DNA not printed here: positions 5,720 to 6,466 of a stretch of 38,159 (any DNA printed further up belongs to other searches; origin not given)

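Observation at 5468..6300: HAE ... C-x3-C domain in the first giant protein: candidate nucleic-acid/nucleotide deaminase-like toxin module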

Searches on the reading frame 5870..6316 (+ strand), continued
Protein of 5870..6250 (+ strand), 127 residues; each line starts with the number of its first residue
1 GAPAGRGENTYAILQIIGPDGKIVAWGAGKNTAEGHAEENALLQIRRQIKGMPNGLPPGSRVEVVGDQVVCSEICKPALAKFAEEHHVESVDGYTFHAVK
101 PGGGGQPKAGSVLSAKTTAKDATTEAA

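Call 49: find_encoding_contigs(protein=P0089, flank=10000, max_places=1)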
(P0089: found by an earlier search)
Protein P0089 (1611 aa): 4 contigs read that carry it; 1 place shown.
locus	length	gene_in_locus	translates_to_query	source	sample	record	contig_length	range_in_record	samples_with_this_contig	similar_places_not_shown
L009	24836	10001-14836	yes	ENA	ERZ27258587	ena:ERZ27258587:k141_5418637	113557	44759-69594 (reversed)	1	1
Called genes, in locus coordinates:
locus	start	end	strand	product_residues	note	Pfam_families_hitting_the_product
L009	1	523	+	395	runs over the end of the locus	PF02515:CoA_transf_3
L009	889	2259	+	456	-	PF03972:MmgE_PrpD_N, PF19305:MmgE_PrpD_C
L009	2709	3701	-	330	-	PF13203:DUF2201_N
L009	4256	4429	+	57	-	PF08085:Entericidin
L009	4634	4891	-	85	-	-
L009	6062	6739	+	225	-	PF00072:Response_reg, PF13384:HTH_23 (faint), PF00196:GerE, PF08281:Sigma70_r4_2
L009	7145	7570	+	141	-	-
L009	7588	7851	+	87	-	-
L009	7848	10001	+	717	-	PF22977:WHD, PF00004:AAA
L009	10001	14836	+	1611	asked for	PF13699:eCIS_core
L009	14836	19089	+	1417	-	-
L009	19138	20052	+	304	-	PF14065:Pvc16_N, PF13620:CarboxypepD_reg, PF22904:NOMO1-like_2nd (weak)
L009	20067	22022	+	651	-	PF04984:Phage_sheath_1, PF17482:Phage_sheath_1C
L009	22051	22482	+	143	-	PF06841:Phage_T4_gp19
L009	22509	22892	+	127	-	-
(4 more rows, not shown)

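Call 71: search_protein_families(library=pfam, proteins=[P0093, P0029, P0031, P0026, P0055, P0059, P0045, P0060, P0075, P0014], max_evalue=0.01)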
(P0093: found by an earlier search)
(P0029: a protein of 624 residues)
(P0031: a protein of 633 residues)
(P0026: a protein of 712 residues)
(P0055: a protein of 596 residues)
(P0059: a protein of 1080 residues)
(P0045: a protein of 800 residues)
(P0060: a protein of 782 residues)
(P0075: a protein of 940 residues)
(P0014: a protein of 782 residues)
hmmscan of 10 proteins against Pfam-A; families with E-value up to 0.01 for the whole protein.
P0093 (796 aa): 1 family
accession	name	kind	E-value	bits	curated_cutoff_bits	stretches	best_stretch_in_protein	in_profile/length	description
PF13699.11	eCIS_core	-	3.6e-29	101.2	22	1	11-88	1-78/79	eCIS core domain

P0029 (624 aa): 2 families
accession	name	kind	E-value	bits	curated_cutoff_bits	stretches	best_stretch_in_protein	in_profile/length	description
PF13699.11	eCIS_core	-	3.2e-32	111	22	1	49-126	1-78/79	eCIS core domain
PF14362.11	DUF4407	-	0.00051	19.9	31.3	0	190-236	117-163/297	Domain of unknown function (DUF4407)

P0031 (633 aa): 0 families

P0026 (712 aa): 3 families
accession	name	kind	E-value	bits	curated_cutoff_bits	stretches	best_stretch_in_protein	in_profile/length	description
PF13699.11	eCIS_core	-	9.9e-35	119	22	1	112-189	1-78/79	eCIS core domain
PF08614.16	ATG16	-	0.0011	19.6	33.7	1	219-342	71-179/200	Autophagy protein 16 (ATG16)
PF02403.27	Seryl_tRNA_N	-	0.0039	17.8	28.2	1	259-346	11-92/108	Seryl-tRNA synthetase N-terminal domain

P0055 (596 aa): 1 family
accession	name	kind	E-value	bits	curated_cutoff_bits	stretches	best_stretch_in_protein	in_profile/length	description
PF13699.11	eCIS_core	-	1.2e-26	93.1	22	1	1-68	10-77/79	eCIS core domain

P0059 (1080 aa): 3 families
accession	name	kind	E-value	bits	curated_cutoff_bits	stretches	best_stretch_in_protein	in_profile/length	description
PF13699.11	eCIS_core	-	7.5e-31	106.6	22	1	174-249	1-76/79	eCIS core domain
PF13874.11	Nup54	-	0.0079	16.7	30.5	0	378-481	35-137/140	Nucleoporin complex subunit 54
PF14362.11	DUF4407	-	0.0083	15.9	31.3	0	367-521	100-207/297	Domain of unknown function (DUF4407)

P0045 (800 aa): 2 families
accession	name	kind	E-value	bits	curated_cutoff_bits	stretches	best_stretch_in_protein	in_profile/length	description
PF13699.11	eCIS_core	-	1e-31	109.4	22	1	75-151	1-77/79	eCIS core domain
PF06114.19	Peptidase_M78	-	0.0096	16.2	22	0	133-183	40-89/123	IrrE N-terminal-like domain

P0060 (782 aa): 0 families

P0075 (940 aa): 1 family
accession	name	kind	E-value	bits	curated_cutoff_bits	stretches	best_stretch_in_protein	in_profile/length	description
PF13699.11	eCIS_core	-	5.4e-33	113.5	22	1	47-124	1-78/79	eCIS core domain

P0014 (782 aa): 1 family
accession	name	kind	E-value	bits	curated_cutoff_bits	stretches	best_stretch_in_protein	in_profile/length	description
PF13699.11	eCIS_core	-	1.6e-32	111.9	22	1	76-152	1-77/79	eCIS core domain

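Call 77: fold_search(model_id=the predicted structure, library=viral)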
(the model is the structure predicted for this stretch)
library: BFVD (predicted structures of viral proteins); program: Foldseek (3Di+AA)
matches with E <= 10: 652; with E <= 0.001: 0
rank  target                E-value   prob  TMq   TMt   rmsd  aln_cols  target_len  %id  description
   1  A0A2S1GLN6            2.7e-03  0.99  0.31  0.24   4.6        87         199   26  (no name in the UniProt tables at hand)
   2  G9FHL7                8.1e-03  0.99  0.33  0.26   4.3       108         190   15  Putative deaminase [Rhodococcus phage RGL3]
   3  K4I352                1.3e-02  0.98  0.33  0.27   5.8       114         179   12  Deoxycytidylate deaminase [Streptomyces phage TG1]
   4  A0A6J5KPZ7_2          1.3e-02  0.99  0.36  0.07   3.3        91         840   21  Cytidine and deoxycytidylate deaminase domain containing protein [uncultured Caudovirales phage]
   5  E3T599                1.3e-02  0.98  0.37  0.29   4.3       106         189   18  Uncharacterized protein [Cafeteria roenbergensis virus (strain BV-PW1)]
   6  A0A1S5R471            1.6e-02  0.98  0.35  0.30   4.8       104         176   17  CMP/dCMP-type deaminase domain-containing protein [Pseudomonas phage pf16]
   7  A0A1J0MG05            1.8e-02  0.57  0.31  0.29  10.8       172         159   12  dCMP deaminase [Serratia phage vB_Sru_IME250]
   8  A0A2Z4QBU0            1.9e-02  0.98  0.35  0.37   5.4       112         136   19  Deoxycytidylate deaminase [Streptomyces phage Yosif]
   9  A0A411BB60            2.5e-02  0.89  0.30  0.29   5.0       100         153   20  (no name in the UniProt tables at hand)
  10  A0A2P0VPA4            3.0e-02  0.95  0.36  0.42   5.3        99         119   13  Uncharacterized protein [Tetraselmis virus 1]
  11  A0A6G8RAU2            3.0e-02  0.91  0.34  0.17   4.1        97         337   14  CMP/dCMP-type deaminase domain-containing protein [Salmonella phage rivia]
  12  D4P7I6                3.1e-02  0.94  0.33  0.18   4.1       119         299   14  Gp075 [Rhodococcus phage ReqiPepy6]
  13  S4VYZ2                4.0e-02  0.91  0.33  0.26   4.2        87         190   23  Nucleoside deaminase [Pandoravirus salinus]
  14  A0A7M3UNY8            4.3e-02  0.72  0.35  0.32  10.7       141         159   11  CMP/dCMP-type deaminase domain-containing protein [Pyramimonas orientalis virus]
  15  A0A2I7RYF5            4.5e-02  0.85  0.31  0.21   5.1        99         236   17  (no name in the UniProt tables at hand)
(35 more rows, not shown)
